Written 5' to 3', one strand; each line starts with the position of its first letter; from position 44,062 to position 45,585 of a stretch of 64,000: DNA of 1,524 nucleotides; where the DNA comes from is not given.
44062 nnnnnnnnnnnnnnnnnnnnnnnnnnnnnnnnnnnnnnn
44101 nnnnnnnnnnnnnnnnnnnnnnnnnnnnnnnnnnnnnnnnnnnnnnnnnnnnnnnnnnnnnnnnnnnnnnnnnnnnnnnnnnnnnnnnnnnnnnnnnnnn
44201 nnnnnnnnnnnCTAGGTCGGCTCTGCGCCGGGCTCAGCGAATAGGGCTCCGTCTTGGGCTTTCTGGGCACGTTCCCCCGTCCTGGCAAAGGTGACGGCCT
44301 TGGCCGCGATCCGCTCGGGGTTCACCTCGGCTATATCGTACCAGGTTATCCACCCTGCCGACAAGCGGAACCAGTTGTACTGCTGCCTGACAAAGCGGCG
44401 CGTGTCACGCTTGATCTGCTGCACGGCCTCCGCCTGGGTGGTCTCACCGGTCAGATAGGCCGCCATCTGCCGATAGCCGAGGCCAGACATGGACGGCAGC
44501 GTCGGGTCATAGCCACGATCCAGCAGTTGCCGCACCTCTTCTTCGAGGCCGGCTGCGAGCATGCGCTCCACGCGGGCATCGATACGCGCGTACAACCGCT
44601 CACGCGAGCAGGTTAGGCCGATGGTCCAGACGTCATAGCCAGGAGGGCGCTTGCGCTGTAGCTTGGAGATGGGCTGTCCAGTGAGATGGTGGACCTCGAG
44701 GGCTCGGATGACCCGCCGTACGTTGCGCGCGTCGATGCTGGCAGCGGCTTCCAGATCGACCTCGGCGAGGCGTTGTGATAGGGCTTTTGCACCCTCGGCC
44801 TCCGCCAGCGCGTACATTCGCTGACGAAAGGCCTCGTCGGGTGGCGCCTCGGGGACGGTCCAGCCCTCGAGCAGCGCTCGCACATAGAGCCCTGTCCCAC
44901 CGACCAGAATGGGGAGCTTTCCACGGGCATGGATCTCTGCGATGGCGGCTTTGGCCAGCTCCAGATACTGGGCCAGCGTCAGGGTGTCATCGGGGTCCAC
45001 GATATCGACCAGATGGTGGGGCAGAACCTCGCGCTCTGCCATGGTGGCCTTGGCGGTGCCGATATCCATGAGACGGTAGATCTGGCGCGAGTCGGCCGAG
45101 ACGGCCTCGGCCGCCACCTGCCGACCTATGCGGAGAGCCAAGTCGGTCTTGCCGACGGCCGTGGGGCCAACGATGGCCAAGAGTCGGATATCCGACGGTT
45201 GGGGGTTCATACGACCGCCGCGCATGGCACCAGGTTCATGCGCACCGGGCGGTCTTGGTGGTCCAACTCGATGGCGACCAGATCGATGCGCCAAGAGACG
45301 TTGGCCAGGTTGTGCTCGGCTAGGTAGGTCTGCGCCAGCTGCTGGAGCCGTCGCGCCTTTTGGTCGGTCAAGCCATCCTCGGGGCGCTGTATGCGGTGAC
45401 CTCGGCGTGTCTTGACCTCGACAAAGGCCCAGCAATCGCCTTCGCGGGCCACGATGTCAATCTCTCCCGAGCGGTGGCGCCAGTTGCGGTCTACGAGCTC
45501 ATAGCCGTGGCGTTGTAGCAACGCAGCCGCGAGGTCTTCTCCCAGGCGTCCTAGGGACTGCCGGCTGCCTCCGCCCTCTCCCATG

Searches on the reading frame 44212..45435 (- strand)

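Call 47: search_protein_families(library=pfam, proteins=[window:44212-45435:-], max_evalue=0.001)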
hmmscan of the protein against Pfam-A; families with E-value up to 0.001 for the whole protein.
window:44212-45435:- (407 aa): 2 families
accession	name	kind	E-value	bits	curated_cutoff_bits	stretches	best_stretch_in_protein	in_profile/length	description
PF01715.23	IPPT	-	1.5e-86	290.5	23.6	1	118-357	1-241/243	IPP transferase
PF01745.22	IPT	-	5.4e-05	23.1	20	1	84-135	2-53/233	Isopentenyl transferase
